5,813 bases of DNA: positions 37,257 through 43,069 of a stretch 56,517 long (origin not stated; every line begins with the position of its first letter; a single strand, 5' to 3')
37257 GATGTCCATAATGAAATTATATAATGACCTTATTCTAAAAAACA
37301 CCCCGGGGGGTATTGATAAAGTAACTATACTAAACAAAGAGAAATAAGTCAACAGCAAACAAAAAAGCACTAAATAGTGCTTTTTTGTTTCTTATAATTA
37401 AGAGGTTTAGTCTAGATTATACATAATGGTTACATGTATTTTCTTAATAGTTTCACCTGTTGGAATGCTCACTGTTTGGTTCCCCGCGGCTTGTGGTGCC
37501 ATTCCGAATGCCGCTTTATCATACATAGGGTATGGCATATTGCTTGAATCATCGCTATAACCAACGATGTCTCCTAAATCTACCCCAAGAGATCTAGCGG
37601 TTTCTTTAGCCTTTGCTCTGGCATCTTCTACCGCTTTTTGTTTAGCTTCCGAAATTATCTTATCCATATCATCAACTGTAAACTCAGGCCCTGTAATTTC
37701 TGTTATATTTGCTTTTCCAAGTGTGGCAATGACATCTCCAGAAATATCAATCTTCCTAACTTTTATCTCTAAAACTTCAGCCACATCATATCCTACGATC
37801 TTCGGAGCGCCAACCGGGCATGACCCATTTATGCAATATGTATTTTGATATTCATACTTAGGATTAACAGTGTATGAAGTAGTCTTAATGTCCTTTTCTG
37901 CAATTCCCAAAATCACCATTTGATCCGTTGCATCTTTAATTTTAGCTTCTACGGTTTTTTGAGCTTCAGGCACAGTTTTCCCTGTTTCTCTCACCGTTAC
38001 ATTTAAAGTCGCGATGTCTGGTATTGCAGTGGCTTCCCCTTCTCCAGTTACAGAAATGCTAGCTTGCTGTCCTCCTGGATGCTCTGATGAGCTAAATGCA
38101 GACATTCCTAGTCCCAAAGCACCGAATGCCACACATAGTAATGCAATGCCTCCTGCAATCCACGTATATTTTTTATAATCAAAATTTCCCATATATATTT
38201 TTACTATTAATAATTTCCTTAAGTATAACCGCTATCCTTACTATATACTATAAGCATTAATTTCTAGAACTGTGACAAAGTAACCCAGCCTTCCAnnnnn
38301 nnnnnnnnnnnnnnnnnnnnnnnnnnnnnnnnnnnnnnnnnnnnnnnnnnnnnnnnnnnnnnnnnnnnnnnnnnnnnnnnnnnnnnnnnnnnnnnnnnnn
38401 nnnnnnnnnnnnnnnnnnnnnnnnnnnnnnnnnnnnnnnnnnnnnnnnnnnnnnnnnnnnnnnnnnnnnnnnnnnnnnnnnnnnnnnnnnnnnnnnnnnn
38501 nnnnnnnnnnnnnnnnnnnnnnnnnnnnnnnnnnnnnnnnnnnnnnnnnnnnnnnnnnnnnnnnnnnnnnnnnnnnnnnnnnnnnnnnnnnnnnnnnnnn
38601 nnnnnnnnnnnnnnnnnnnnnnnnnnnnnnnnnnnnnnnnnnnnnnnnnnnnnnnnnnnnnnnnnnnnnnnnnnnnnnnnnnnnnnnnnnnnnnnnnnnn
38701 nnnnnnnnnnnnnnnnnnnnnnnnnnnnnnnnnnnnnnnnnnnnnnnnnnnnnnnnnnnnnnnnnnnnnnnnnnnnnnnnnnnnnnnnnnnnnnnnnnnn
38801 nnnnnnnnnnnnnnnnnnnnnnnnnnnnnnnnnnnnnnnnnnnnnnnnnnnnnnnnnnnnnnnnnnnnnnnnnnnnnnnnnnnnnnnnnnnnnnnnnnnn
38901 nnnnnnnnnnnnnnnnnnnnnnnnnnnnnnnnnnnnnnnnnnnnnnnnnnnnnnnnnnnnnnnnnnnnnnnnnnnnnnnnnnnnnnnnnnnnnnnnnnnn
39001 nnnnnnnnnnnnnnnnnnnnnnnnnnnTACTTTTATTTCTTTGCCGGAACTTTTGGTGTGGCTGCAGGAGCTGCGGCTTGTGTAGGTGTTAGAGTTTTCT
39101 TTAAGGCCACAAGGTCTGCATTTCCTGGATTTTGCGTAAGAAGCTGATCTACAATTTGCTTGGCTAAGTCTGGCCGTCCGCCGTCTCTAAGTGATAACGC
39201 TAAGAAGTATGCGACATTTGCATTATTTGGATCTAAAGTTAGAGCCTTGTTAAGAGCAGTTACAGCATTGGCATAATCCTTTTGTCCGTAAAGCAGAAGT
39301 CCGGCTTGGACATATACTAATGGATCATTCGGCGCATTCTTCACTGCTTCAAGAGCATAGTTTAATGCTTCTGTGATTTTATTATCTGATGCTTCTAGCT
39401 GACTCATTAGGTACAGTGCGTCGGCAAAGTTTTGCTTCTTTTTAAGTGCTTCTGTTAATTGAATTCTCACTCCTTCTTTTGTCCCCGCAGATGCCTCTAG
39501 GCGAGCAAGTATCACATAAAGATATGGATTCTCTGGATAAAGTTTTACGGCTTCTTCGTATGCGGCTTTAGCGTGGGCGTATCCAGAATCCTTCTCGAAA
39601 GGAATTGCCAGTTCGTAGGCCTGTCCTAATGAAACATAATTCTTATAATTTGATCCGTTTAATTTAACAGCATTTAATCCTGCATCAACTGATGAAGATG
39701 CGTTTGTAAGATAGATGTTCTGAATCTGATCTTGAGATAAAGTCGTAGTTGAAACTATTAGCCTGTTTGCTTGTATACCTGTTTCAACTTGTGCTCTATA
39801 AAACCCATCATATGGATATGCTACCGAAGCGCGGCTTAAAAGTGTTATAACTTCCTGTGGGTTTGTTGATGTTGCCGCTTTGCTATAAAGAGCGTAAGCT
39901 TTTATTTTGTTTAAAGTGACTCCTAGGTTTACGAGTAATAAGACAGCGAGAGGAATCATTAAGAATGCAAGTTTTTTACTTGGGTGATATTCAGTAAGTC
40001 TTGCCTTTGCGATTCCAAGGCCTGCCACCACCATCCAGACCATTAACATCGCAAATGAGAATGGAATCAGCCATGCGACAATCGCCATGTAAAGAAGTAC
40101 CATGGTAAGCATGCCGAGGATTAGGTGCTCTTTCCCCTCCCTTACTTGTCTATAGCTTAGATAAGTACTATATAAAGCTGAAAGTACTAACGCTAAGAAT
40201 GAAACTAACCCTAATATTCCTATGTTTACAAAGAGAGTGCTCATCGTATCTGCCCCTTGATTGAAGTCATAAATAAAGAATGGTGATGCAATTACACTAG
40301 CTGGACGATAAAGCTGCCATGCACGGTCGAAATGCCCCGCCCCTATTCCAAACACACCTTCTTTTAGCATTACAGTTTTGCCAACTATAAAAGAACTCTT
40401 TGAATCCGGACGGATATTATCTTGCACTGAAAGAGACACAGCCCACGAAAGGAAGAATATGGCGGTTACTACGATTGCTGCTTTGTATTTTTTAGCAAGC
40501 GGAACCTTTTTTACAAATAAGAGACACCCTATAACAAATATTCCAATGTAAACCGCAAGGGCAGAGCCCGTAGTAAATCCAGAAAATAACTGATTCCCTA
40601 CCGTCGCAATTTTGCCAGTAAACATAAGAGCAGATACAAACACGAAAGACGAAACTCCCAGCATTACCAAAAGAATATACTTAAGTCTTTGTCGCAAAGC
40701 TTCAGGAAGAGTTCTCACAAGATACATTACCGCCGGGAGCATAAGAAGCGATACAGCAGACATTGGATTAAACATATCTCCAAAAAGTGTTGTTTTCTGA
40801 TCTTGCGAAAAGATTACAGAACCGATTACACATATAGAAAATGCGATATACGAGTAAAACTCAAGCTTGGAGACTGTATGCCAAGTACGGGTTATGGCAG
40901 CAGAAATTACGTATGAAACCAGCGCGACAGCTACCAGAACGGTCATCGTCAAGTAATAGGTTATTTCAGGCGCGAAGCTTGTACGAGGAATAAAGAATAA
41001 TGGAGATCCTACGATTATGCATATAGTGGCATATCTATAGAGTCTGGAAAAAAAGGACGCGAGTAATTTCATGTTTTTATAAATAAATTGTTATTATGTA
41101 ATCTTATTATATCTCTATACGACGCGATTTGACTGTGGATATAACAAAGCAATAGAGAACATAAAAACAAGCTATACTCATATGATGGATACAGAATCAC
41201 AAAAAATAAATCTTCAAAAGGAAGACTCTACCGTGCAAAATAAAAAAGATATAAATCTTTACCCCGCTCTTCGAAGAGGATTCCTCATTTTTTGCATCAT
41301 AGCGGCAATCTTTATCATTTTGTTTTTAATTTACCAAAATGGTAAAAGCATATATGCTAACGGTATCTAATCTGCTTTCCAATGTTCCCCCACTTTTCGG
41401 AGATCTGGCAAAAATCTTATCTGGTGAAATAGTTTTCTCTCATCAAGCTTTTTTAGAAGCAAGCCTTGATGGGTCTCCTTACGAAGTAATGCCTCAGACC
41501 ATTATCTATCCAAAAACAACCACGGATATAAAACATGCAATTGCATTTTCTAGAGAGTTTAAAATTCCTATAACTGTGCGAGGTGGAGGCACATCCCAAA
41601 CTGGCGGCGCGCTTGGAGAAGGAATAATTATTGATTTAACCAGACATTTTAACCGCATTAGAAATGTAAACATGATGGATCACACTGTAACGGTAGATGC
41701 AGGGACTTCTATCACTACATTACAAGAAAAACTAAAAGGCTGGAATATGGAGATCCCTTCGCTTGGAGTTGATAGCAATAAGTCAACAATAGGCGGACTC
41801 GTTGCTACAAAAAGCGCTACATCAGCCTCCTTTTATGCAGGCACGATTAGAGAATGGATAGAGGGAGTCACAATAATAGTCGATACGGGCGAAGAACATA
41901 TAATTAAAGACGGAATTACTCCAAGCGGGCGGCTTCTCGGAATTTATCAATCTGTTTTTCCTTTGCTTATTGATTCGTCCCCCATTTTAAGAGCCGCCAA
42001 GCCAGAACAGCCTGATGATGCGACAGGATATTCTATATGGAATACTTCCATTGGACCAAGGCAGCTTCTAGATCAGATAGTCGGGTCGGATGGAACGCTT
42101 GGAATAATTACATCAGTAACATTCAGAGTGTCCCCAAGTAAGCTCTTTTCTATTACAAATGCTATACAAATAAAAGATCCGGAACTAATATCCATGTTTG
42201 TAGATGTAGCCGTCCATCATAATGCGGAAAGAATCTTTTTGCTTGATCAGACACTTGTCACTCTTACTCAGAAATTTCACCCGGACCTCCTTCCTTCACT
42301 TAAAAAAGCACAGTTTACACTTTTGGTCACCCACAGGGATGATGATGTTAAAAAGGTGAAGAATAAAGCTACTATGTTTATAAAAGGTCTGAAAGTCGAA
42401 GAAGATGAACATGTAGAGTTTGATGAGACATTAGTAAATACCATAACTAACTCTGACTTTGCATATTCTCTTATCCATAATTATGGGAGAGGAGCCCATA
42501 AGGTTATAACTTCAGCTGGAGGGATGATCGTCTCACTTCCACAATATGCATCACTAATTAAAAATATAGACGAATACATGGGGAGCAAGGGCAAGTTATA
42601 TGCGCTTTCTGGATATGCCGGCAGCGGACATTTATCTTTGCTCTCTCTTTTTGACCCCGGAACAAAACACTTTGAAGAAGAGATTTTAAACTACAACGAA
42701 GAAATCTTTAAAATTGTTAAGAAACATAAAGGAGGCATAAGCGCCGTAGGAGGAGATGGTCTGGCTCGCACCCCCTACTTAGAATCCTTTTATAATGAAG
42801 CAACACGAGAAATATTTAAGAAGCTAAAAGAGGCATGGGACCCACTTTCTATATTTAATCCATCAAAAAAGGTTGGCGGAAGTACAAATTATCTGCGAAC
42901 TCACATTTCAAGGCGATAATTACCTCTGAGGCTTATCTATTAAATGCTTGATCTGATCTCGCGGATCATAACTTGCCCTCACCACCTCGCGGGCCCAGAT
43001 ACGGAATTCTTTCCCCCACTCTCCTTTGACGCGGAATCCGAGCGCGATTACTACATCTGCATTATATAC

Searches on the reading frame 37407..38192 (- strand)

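Call 57: search_protein_families(library=pfam, proteins=[window:37407-38192:-], max_evalue=0.0001)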
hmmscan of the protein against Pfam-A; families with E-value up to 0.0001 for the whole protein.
window:37407-38192:- (261 aa): 1 family
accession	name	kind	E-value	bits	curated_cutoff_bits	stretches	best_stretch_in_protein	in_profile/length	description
PF04402.19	SIMPL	-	6e-44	151.2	25.2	1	46-248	1-195/205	Protein of unknown function (DUF541)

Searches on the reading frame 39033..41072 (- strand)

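Call 57: search_protein_families(library=pfam, proteins=[window:39033-41072:-], max_evalue=0.0001)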
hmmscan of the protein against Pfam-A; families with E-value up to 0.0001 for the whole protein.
window:39033-41072:- (679 aa): 12 families
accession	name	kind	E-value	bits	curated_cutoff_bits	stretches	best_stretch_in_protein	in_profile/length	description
PF13432.12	TPR_16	-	1.4e-13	51.5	32.7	1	590-652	3-65/65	Tetratricopeptide repeat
PF13428.12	TPR_14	-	2.7e-13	49.6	23.5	0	587-625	4-42/44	Tetratricopeptide repeat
PF07719.23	TPR_2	-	9.9e-13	47.6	27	1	585-617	2-34/34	Tetratricopeptide repeat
PF14559.12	TPR_19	-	1.3e-12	48.3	25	1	594-658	1-65/68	Tetratricopeptide repeat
PF13181.12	TPR_8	-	2.2e-09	37.2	25.7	0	586-617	3-34/34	Tetratricopeptide repeat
PF13431.12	TPR_17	-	5.3e-08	33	24.4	0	607-639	2-34/34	Tetratricopeptide repeat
PF13174.12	TPR_6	-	4.2e-06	27.5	26.3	0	587-616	3-32/33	Tetratricopeptide repeat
PF12895.13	ANAPC3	-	9.6e-06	26.2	27.2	0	597-649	2-53/82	Anaphase-promoting complex, cyclosome, subunit 3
PF23914.1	TPR_CcmH_CycH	-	3e-05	24.4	42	1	578-657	44-126/158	Cytochrome c-type biogenesis protein H TPR domain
PF13371.12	TPR_9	-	3.1e-05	24.4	35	0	567-620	12-65/73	Tetratricopeptide repeat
PF13414.12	TPR_11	-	6.9e-05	22.9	26.8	1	591-625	1-35/42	TPR repeat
PF00515.34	TPR_1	-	7.2e-05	22.9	27.8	1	587-617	4-34/34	Tetratricopeptide repeat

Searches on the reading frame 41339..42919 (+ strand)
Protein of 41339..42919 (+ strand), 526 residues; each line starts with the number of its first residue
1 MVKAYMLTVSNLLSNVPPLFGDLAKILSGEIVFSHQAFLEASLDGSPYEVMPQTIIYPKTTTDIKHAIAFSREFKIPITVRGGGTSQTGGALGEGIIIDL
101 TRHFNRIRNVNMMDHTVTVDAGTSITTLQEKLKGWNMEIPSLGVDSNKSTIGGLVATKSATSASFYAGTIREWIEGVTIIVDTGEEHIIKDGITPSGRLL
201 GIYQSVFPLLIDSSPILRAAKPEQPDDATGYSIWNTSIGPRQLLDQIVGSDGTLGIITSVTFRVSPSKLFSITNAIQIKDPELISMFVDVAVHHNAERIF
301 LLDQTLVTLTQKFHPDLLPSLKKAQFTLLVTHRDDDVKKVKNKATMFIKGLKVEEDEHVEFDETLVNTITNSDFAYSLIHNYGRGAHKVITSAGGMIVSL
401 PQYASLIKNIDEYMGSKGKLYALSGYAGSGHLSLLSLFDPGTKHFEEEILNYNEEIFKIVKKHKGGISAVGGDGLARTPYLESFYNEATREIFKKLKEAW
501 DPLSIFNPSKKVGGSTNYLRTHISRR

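Call 57: search_protein_families(library=pfam, proteins=[window:41339-42919:+], max_evalue=0.0001)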
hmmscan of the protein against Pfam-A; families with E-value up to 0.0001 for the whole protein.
window:41339-42919:+ (526 aa): 2 families
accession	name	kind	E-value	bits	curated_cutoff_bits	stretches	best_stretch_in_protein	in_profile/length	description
PF01565.28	FAD_binding_4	-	2e-26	92.8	26.4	1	52-186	1-135/139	FAD binding domain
PF02913.24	FAD-oxidase_C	-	8.3e-18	65.4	21.2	1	297-510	33-247/248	FAD linked oxidases, C-terminal domain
